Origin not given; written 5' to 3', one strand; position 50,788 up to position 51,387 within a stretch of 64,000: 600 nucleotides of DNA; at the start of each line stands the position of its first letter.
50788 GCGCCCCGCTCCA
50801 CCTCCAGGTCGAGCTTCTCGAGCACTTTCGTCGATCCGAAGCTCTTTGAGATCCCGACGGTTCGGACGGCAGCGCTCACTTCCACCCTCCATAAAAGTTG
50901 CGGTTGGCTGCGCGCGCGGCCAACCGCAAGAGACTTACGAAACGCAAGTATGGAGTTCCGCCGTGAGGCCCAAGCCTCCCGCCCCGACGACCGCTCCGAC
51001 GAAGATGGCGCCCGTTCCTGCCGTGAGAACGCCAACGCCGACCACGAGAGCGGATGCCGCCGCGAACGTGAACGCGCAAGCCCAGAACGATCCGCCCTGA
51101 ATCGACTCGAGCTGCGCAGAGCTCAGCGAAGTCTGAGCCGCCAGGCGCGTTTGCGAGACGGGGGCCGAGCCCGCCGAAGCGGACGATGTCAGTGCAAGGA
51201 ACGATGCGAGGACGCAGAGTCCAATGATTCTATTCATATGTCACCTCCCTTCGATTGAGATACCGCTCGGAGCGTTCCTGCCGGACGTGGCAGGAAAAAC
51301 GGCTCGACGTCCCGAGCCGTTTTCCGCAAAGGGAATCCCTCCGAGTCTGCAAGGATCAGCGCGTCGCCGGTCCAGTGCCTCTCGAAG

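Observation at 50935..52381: Sec-signal plus double-glycine-leader peptide, paired with an outward-facing stand-alone C39 peptidase and a TlpA-like thioredoxin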

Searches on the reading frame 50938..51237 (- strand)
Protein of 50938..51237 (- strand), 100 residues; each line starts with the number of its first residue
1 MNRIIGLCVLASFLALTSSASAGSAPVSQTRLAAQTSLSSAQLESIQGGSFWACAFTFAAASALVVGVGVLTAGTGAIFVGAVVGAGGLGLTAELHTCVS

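Call 5: search_protein_families(library=pfam, proteins=[window:50938-51237:-], max_evalue=0.01)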
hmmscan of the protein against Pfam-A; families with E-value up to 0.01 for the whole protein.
seq(100 aa): 0 families

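Call 6: search_protein_families(library=ncbifam, proteins=[window:50938-51237:-], max_evalue=0.01)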
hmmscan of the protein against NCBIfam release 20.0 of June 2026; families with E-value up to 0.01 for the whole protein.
seq(100 aa): 0 families

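Call 7: find_homologous_proteins(query=window:50938-51237:-, max_evalue=0.01)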
Query seq(100 aa) (100 aa): 2 proteins with E <= 0.01 among 135 candidates.
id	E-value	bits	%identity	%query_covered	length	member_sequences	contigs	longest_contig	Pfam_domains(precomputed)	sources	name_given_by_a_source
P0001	1.5e-47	177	97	100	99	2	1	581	-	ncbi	-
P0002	3.4e-17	80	50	98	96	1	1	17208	-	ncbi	ncbi:MAG: hypothetical protein ACRD1B_08765 [Thermoanaerobaculia bacterium]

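Call 9: find_encoding_contigs(protein=P0002, flank=10000)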
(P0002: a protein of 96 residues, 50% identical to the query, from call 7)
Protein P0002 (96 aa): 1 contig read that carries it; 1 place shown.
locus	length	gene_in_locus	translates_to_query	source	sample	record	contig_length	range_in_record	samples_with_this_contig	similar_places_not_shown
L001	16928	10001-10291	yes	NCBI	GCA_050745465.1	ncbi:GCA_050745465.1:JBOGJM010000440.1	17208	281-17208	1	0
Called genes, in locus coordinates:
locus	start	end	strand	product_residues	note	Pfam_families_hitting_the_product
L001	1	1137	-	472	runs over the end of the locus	?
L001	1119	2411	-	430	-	PF01979:Amidohydro_1, PF12890:DHOase, PF07969:Amidohydro_3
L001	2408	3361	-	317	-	PF02729:OTCace_N, PF00185:OTCace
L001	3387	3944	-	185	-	PF00156:Pribosyltran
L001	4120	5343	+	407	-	PF00025:Arf (weak), PF00071:Ras (weak)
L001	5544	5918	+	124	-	PF04542:Sigma70_r2 (weak)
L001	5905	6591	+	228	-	-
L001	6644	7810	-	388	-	PF13432:TPR_16 (faint), PF17874:TPR_MalT (faint), PF13181:TPR_8 (faint), PF00515:TPR_1 (faint), PF07719:TPR_2 (faint), PF14938:SNAP (weak), PF13424:TPR_12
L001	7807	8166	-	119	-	-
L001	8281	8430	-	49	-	-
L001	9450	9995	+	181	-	PF03412:Peptidase_C39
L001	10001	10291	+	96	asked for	-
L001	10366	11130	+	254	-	PF00005:ABC_tran, PF13304:AAA_21 (weak)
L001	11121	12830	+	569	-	-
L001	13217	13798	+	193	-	-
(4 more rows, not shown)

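Call 14: find_related_loci(query=A1, collection=genome_contigs, flank=8000)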
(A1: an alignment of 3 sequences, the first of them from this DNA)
Query A1 (100 aa) in genome_contigs; peptide patterns used: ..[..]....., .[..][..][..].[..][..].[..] (x = any residue, [..] = any of these).
154 stretches matched a pattern, but none encodes a relative of the query by tblastn (E <= 1e-3).

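Call 21: find_encoding_contigs(protein=P0001, flank=2000)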
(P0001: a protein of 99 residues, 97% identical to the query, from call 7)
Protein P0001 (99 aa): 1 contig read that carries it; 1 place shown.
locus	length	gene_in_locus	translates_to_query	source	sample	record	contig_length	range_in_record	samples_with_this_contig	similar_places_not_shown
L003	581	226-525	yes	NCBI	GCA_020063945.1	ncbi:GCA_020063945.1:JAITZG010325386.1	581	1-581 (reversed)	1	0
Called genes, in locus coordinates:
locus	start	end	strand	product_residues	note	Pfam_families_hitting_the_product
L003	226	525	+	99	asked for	-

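Call 56: search_protein_families(library=ncbifam, proteins=[window:50938-51237:-, P0002], max_evalue=10)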
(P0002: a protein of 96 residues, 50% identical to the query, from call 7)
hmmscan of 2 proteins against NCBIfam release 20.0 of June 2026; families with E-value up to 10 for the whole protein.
seq(100 aa): 0 families

P0002 (96 aa): 1 family
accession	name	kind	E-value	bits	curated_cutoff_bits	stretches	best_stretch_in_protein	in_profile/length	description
NF038035.1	lactGalph_entA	subfamily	0.12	12.5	37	1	35-50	1-17/35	lactococcin G-alpha/enterocin 1071A family bacteriocin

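Call 75: predict_structure(alignment_id=A1)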
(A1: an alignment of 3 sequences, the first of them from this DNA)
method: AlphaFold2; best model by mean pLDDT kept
length: 100 residues; sequences in the alignment: 3
mean_pLDDT: 47.2   pTM: 0.31
mean pLDDT of the five models: 47.2, 46.0, 43.4, 43.3, 41.4
residues with pLDDT >= 90: 0; 70-90: 0; 50-70: 45; < 50: 55
segments of 3 or more residues with pLDDT < 50: 1-3, 18-49, 76-78, 89-91, 93-100
pLDDT, mean of each block of 10 residues (from residue 1): 48 52 36 36 45 54 53 51 53 45
secondary structure, 60 per line:
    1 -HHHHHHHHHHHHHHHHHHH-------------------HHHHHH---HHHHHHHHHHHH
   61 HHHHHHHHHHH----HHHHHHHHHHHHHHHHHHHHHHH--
elements in order: H2-20 H40-45 H49-71 H76-98

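Call 99: list_cluster_members(proteins=[P0002, P0005, P0006, P0007, P0012, P0013, P0017, P0019, P0010, P0022])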
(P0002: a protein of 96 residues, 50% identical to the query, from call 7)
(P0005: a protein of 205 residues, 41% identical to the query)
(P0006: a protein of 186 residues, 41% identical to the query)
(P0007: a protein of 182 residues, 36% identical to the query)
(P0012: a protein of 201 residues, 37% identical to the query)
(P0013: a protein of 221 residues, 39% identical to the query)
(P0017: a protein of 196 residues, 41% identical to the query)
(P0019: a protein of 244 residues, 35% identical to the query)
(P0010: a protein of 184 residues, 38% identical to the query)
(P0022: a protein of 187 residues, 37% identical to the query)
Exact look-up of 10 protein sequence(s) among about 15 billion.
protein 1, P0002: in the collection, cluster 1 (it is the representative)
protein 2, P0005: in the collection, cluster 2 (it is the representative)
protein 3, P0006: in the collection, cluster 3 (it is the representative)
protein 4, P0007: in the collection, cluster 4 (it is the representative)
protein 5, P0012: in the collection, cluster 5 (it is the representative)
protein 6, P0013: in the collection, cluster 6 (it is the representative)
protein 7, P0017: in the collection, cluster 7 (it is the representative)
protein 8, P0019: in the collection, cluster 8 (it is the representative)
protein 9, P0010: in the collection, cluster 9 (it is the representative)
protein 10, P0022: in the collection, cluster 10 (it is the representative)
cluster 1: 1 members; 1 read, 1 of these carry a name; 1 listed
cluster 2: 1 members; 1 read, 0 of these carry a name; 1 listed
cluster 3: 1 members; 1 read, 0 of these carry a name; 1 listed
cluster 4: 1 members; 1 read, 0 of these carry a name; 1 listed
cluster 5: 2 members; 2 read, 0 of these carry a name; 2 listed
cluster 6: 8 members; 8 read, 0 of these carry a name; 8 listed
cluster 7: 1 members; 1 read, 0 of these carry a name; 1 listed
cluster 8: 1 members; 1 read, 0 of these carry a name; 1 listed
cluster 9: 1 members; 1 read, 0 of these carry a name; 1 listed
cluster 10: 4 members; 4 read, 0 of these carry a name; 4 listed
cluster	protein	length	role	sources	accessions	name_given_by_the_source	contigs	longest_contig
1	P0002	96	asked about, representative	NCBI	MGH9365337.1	MAG: hypothetical protein ACRD1B_08765 [Thermoanaerobaculia bacterium]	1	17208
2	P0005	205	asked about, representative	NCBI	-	-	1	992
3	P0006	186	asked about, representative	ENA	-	-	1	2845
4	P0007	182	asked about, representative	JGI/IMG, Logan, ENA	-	-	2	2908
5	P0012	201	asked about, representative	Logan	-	-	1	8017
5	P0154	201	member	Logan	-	-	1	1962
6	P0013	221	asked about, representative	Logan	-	-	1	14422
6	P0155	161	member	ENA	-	-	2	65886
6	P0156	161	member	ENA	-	-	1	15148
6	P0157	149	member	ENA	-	-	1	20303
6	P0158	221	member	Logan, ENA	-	-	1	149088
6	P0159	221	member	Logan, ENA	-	-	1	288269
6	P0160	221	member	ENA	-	-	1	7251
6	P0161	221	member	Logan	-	-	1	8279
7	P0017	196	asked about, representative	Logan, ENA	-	-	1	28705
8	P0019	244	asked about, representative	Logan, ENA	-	-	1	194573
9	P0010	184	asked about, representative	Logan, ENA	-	-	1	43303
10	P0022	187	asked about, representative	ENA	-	-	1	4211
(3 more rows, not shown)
